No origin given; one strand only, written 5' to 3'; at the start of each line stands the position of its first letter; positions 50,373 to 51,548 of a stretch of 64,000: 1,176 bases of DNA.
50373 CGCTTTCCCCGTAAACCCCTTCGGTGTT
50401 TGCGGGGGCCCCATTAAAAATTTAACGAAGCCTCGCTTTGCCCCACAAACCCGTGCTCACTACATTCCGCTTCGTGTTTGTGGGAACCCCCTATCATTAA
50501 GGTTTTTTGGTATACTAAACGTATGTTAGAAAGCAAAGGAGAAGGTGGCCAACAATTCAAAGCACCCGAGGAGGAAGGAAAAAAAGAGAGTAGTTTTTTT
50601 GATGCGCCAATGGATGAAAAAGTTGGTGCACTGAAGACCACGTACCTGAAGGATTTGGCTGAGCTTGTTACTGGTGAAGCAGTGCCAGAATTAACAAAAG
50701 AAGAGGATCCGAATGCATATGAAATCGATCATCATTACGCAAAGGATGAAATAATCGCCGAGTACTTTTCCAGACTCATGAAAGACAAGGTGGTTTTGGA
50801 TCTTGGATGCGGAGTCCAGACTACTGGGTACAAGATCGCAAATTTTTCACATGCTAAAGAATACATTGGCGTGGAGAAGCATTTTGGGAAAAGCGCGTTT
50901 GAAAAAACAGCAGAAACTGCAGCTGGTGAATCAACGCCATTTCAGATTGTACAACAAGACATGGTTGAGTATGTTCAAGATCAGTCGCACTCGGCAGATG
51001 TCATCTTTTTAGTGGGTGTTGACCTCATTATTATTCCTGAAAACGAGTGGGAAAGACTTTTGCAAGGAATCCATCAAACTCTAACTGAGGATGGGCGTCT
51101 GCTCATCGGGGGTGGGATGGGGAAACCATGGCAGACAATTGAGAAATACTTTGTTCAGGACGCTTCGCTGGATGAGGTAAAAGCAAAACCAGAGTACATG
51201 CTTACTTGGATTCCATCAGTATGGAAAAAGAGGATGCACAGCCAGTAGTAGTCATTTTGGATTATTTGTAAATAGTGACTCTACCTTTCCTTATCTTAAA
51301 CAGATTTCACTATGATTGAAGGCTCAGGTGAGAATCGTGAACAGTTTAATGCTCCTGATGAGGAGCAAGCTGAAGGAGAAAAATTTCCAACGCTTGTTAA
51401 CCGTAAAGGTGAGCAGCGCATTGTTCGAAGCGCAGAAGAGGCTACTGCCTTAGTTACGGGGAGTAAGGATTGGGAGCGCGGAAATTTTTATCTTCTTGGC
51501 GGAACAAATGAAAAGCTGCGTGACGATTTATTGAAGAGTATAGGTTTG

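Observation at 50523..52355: Low-GC two-gene islet beside tRNA-Lys whose proteins share an acidic N-terminal motif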

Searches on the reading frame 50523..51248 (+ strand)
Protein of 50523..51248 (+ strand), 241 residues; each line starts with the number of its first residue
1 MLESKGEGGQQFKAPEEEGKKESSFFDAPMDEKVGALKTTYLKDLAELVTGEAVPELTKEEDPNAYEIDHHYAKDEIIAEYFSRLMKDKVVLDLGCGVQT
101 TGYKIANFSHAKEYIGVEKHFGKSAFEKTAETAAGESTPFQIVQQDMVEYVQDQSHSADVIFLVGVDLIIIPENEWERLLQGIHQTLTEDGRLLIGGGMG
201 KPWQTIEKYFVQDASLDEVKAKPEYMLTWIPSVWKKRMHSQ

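Call 5: search_protein_families(library=pfam, proteins=[window:50523-51248:+], max_evalue=1)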
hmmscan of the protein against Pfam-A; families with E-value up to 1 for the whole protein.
window:50523-51248:+ (241 aa): 11 families
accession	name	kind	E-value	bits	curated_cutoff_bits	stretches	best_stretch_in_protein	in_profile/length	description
PF13649.12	Methyltransf_25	-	1e-07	33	27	1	91-191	1-97/97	Methyltransferase domain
PF08241.18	Methyltransf_11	-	0.0002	22.4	21.2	1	92-195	1-95/95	Methyltransferase domain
PF08242.18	Methyltransf_12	-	0.00024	22.2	30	1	92-193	1-98/98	Methyltransferase domain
PF05175.20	MTS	-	0.00028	21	23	1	79-161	24-102/170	Methyltransferase small domain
PF13847.12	Methyltransf_31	-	0.00035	20.7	27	1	87-226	3-129/145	Methyltransferase domain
PF13489.12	Methyltransf_23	-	0.013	15.7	27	1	72-195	7-116/164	Methyltransferase domain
PF01564.23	Spermine_synth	-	0.018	15.1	22.9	1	126-236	62-169/186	Spermine/spermidine synthase domain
PF10017.15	Methyltransf_33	-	0.02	14.4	23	1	86-208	60-188/304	Histidine-specific methyltransferase, SAM-dependent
PF01739.24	CheR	-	0.059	13.2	27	1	146-197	126-175/195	CheR methyltransferase, SAM binding domain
PF19109.5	DUF5796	-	0.09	13.2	36.9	1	146-187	64-105/139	Family of unknown function (DUF5796)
PF02390.23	Methyltransf_4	-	0.092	12.6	24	1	88-152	2-65/173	Putative methyltransferase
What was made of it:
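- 50523..51248 (+): Gene 1: a 241-aa class I SAM-dependent methyltransferase from a small Patescibacteria-only family. Substrate unknown. Pfam PF13649, 33 bits, cut-off 27 (call 5).
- On Class I SAM-dependent methyltransferase (gene 1): PF13649 Methyltransf_25, 33 bits against a cut-off of 27, residues 91-191 (call 5).
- Checked: It matches Pfam Methyltransf_25 at 33 bits (cut-off 27) (call 5).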

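Call 11: find_homologous_proteins(query=window:50523-51248:+, max_evalue=0.01)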
Query window:50523-51248:+ (241 aa): 6 proteins with E <= 0.01 among 368 candidates.
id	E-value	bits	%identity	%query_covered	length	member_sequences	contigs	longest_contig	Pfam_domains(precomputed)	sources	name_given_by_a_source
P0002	1.5e-157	540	100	100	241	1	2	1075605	PF13649.13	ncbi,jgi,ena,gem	ncbi:MAG: class I SAM-dependent methyltransferase [Patescibacteria group bacterium]|jgi:SAM-dependen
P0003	5.8e-91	322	62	95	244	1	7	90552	-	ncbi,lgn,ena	ncbi:MAG: class I SAM-dependent methyltransferase [Patescibacteria group bacterium]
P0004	6.5e-88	313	62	93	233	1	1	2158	PF13649.13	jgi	-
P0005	2.5e-84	301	59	88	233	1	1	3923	-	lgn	-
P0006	1.0e-80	289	58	91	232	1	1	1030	-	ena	-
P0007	3.3e-80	287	59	89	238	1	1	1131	PF13649.13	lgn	-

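Call 14: find_encoding_contigs(protein=P0003, flank=10000, max_places=10)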
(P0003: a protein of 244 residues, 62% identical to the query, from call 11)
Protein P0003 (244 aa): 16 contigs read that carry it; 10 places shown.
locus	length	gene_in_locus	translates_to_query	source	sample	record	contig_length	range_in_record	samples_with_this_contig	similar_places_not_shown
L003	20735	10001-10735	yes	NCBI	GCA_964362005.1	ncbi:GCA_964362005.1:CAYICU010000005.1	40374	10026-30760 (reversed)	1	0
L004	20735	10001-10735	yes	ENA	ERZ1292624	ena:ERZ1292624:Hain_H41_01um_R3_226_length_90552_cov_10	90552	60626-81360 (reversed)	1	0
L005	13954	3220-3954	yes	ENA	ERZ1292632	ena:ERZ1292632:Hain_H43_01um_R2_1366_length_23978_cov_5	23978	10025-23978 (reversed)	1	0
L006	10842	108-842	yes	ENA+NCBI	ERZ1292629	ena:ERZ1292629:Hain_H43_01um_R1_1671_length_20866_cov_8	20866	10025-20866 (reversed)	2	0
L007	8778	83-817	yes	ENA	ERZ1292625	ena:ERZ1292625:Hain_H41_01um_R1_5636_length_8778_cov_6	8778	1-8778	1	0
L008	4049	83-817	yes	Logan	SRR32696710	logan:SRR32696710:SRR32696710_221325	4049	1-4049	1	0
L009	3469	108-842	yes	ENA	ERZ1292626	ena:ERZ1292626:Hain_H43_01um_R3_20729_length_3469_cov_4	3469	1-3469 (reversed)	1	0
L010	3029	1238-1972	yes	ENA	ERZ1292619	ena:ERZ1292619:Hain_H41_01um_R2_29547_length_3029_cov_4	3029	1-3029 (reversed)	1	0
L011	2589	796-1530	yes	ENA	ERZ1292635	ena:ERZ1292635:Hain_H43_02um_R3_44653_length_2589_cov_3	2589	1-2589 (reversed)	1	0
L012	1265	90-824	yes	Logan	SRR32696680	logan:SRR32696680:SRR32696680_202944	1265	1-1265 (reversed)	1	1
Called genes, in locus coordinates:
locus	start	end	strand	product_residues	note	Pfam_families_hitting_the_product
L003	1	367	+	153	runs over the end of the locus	-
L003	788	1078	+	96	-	PF00166:Cpn10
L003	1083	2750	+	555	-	PF00118:Cpn60_TCP1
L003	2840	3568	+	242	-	-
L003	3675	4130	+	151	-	-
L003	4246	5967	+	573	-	PF02511:Thy1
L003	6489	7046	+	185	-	PF04011:LemA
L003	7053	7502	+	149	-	-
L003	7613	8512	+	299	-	PF01435:Peptidase_M48, PF05569:Peptidase_M56 (weak)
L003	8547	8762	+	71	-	PF21748:UPF0150 (weak)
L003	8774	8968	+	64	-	PF07927:HicA_toxin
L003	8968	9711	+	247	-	PF00696:AA_kinase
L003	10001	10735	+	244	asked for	-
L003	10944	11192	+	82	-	PF02201:SWIB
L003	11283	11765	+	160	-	PF12570:DUF3750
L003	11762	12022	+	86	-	-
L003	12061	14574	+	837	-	PF00690:Cation_ATPase_N, PF00122:E1-E2_ATPase, PF00702:Hydrolase, PF13246:Cation_ATPase, PF00689:Cation_ATPase_C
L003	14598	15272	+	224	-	PF02592:Vut_1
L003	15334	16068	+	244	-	PF01996:F420_ligase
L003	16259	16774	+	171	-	-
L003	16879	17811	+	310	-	PF00892:EamA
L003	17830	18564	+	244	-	PF19927:DUF6390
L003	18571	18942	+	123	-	-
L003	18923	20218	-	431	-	PF00374:NiFeSe_Hases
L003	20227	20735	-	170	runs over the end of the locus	PF01058:Oxidored_q6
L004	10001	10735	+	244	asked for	-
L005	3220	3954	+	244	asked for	-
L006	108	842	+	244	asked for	-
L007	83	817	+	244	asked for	-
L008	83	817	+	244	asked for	-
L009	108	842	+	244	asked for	-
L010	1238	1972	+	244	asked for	-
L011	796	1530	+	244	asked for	-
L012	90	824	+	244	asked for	-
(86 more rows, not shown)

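Call 16: find_encoding_contigs(protein=P0005, flank=10000)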
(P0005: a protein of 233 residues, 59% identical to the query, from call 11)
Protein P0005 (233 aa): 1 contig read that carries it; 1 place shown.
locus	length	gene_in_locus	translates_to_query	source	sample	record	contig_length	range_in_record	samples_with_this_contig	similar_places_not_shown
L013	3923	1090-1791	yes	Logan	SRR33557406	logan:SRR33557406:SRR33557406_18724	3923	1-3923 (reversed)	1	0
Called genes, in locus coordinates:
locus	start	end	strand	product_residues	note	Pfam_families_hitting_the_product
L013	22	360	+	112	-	PF02452:PemK_toxin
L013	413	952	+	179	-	PF00383:dCMP_cyt_deam_1, PF14437:MafB19-deam, PF14439:Bd3614-deam (weak)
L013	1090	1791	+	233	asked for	-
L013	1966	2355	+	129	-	-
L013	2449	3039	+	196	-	-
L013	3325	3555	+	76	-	-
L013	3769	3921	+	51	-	?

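Call 17: find_encoding_contigs(protein=P0004, flank=10000)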
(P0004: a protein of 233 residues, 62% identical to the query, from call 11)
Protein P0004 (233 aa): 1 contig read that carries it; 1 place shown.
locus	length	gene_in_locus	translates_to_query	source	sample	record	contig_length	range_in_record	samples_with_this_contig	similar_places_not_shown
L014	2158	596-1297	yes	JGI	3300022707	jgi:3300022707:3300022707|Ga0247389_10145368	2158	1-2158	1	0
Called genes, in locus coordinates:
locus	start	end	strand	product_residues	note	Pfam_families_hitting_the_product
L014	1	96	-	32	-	?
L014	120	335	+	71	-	-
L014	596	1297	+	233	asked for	PF13649:Methyltransf_25 (weak)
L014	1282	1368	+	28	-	-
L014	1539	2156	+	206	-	?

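Call 35: search_protein_families(library=phrogs, proteins=[window:50523-51248:+], max_evalue=0.1)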
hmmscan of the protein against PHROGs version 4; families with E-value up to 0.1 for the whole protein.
window:50523-51248:+ (241 aa): 3 families
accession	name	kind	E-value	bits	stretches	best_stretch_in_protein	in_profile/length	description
phrog_4752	-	other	5.1e-05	23.7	1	87-200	51-163/241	tRNA methyltransferase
phrog_22502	-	other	0.0002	22.2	1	78-215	64-195/276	methyltransferase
phrog_22711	-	unknown function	0.013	16.8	0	42-77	47-78/87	-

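Call 36: search_protein_families(library=ncbifam, proteins=[window:50523-51248:+], max_evalue=0.1)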
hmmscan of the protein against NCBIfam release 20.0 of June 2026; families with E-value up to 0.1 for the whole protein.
window:50523-51248:+ (241 aa): 13 families
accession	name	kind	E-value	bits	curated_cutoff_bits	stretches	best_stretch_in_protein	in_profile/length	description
NF011650.0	PRK15068.1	equivalog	0.00021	20.3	209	1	76-195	112-225/324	tRNA 5-methoxyuridine(34)/uridine 5-oxyacetic acid(34) synthase CmoB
NF043040.1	corrin_prot_MT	hypoth_equivalog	0.00031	20.3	180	1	74-196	31-148/216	corrinoid protein-associated methyltransferase CpaM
NF003380.0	PRK04457.1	equivalog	0.00065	18.8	304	1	137-195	119-178/265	polyamine aminopropyltransferase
TIGR00452.1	TIGR00452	equivalog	0.0011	17.9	275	1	86-195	116-219/316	tRNA 5-methoxyuridine(34)/uridine 5-oxyacetic acid(34) synthase CmoB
TIGR03438.1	egtD_ergothio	equivalog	0.0045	16.2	290.9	1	84-209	60-189/301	L-histidine N(alpha)-methyltransferase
NF041820.1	daptide_MTase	equivalog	0.0059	16.1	175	1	127-195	76-142/243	daptide-type RiPP biosynthesis methyltransferase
TIGR02469.1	CbiT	equivalog_domain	0.0092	16.2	78.3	1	84-195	16-120/124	precorrin-6Y C5,15-methyltransferase (decarboxylating) subunit CbiT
TIGR04543.1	ketoArg_3Met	equivalog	0.011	14.8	425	1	87-168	148-230/336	2-ketoarginine methyltransferase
NF052444.1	DhDoxglucKinKdgK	equivalog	0.037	13.4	400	1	142-193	110-161/303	2-dehydro-3-deoxygluconokinase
NF040539.1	AST_met_ArsM_2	exception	0.041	13.7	240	1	76-133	46-101/262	putative arsinothricin biosynthesis methyltransferase ArsM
NF000466.2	16S_rRNA_Rmt_gen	equivalog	0.065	12.6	250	1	74-163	94-178/254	Rmt family 16S rRNA (guanine(1405)-N(7))-methyltransferase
NF047853.1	tRm6a37MtseTrmN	equivalog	0.068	12.9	350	0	75-161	31-118/244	tRNA(1)(Val) (adenine(37)-N(6))-methyltransferase TrmN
TIGR00091.1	TIGR00091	equivalog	0.078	12.3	112.65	0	81-120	8-49/194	tRNA (guanosine(46)-N7)-methyltransferase TrmB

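Call 37: search_protein_families(library=padloc, proteins=[window:50523-51248:+], max_evalue=0.1)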
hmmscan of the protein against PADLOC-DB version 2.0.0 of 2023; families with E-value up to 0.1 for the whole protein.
window:50523-51248:+ (241 aa): 1 family
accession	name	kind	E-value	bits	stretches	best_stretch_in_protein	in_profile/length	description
PDLC04134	mad2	-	5.6e-10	36.6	1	72-228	274-431/492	mads_2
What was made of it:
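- On Anti-phage MADS system (mad2 methyltransferase): The PADLOC hit (E = 5.6e-10) covers only the methyltransferase domain: residues 72-228 against profile positions 274-431 of 492 (call 37).
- Tried and rejected: Pfam, PHROGs, NCBIfam and PADLOC gave no credible hit (calls 5, 35-37).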

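Call 57: predict_structure(alignment_id=A1)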
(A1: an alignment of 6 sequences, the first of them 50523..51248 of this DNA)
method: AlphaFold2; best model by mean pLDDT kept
length: 241 residues; sequences in the alignment: 6
mean_pLDDT: 62.9   pTM: 0.67
mean pLDDT of the five models: 62.9, 61.3, 58.8, 56.8, 54.7
residues with pLDDT >= 90: 22; 70-90: 71; 50-70: 79; < 50: 69
segments of 3 or more residues with pLDDT < 50: 1-30, 58-74, 97-106, 131-135, 226-228
pLDDT, mean of each block of 10 residues (from residue 1): 31 32 43 58 71 58 42 52 74 61 50 70 52 51 76 89 64 79 93 75 86 74 54 80 36
secondary structure, 60 per line:
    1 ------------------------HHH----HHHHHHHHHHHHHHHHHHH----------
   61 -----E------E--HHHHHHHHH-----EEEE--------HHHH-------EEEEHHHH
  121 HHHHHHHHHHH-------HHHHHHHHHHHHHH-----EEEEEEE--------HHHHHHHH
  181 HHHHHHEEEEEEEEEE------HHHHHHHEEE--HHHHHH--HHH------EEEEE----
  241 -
elements in order: H32-50 H76-84 E90-93 H102-105 E113-116 H117-131 H139-152 E158-164 H173-186 E187-196 H203-209 E210-212 H215-220 E232-236
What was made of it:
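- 50523..50594 (+): Head of gene 1 (residues 1-24, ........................). The core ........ is at 50553-50576. AF2 pLDDT is below 50 for residues 1-30 (call 57).
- On Class I SAM-dependent methyltransferase (gene 1): The AF2 model has alternating strands and helices (call 57).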

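Call 63: search_solved_structures(query=A1, max_evalue=0.01)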
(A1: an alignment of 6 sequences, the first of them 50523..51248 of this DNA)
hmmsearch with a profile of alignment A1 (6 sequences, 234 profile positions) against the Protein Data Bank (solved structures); distinct sequences matched with E-value up to 0.01: 1.
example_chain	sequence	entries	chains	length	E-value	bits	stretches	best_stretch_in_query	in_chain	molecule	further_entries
1dus_A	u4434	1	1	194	0.0039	20.1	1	82-153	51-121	MJ0882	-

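Call 70: fold_search(model_id=the predicted structure, library=pdb)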
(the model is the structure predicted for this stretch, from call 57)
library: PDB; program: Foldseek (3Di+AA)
matches with E <= 10: 1354; with E <= 0.001: 7
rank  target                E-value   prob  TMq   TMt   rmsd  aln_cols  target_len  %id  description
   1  3cgg_A                2.4e-04  1.00  0.34  0.43   7.0       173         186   21  Crystal structure of TehB-like SAM-dependent methyltransferase (NP_600671.1) from Corynebacterium glutamicum ATCC 1303 (released 2008-03-18)
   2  6hp1                  6.1e-04  1.00  0.29  0.24  11.1       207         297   18  Crystal Structure of the O-Methyltransferase from the trans-AT PKS multienzyme C0ZGQ3 of Brevibacillus brevis (released 2019-10-09)
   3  3h2b_A                6.4e-04  1.00  0.38  0.45  13.7       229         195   14  Crystal structure of the SAM-dependent methyltransferase cg3271 from Corynebacterium glutamicum in complex with S-aden (released 2009-04-28)
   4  2fpo_F                7.7e-04  1.00  0.35  0.45   8.5       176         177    8  Putative methyltransferase yhhF from Escherichia coli. (released 2006-02-28)
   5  3v97_A                8.1e-04  1.00  0.37  0.16  10.0       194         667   13  Crystal structure of bifunctional methyltransferase YcbY (RlmLK) from Escherichia coli, SAH binding (released 2012-02-29)
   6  3cgg_B                8.1e-04  1.00  0.34  0.42   7.1       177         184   20  Crystal structure of TehB-like SAM-dependent methyltransferase (NP_600671.1) from Corynebacterium glutamicum ATCC 1303 (released 2008-03-18)
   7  9sls_B                8.1e-04  1.00  0.36  0.34  13.6       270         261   14  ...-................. from Burkholderia sp. in complex with SAH (released 2025-12-31)
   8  5dnk_A                1.0e-03  1.00  0.30  0.16  10.2       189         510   15  The structure of PKMT1 from Rickettsia prowazekii in complex with AdoHcy (released 2016-08-10)
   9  9ri2_B                1.2e-03  1.00  0.41  0.43   9.5       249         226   10  Crystal structure of bacillithiol methyltransferase NmbA from Chlorobaculum tepidum (released 2025-12-10)
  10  5dnk_B                1.2e-03  1.00  0.30  0.16   8.9       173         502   13  The structure of PKMT1 from Rickettsia prowazekii in complex with AdoHcy (released 2016-08-10)
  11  3vse_C                1.3e-03  1.00  0.34  0.24  10.6       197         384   16  Crystal structure of methyltransferase (released 2013-04-10)
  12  5do0_B                1.4e-03  0.99  0.29  0.15  10.1       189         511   13  The structure of PKMT1 from Rickettsia prowazekii (released 2016-08-10)
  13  9sm3_C                1.4e-03  0.99  0.36  0.33  13.9       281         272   10  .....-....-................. from Pseudomonas chlororaphis in complex with SAH (released 2025-12-31)
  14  9sls_A                1.5e-03  0.98  0.34  0.31  14.7       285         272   14  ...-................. from Burkholderia sp. in complex with SAH (released 2025-12-31)
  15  9sm0                  1.6e-03  0.99  0.36  0.32  14.4       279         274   13  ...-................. from Burkholderia territorii in complex with SAH (released 2025-12-31)
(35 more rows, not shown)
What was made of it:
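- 50523..51248 (+): The fold matches generic class I methyltransferases (call 70).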

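Call 72: list_cluster_members(proteins=[window:50523-51248:+, window:51312-52355:+, window:47962-49341:-])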
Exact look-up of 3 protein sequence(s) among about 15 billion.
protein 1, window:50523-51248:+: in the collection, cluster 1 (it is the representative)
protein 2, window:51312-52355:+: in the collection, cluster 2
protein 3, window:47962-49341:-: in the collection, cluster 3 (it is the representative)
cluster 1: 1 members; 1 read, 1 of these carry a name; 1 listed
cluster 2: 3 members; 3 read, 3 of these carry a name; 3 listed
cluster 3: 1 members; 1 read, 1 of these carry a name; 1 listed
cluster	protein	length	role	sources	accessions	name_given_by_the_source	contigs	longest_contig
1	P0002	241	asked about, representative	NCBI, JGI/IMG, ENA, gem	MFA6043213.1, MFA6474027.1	MAG: class I SAM-dependent methyltransferase [Patescibacteria group bacterium] | SAM-dependent methyltransferase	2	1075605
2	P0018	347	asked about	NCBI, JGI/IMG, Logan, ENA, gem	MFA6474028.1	MAG: hypothetical protein WCV85_04060 [Patescibacteria group bacterium]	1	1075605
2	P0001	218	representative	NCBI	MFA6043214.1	MAG: hypothetical protein WC786_06045, partial [Patescibacteria group bacterium]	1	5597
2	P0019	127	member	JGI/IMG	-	hypothetical protein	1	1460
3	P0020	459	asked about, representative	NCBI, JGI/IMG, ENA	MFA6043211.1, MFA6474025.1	MAG: replicative DNA helicase [Patescibacteria group bacterium] | replicative DNA helicase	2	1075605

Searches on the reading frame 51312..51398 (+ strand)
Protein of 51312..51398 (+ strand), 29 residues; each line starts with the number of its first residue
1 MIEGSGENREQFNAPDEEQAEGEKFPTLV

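Call 56: search_dna_similar(query=window:51312-51398:+, collection=phages, mode=protein, max_evalue=10, max_rows=15)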
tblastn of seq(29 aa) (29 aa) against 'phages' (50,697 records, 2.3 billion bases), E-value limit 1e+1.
No match.
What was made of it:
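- Tried and rejected: tblastn of the ORF2 head against phage genomes found no match (call 56).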
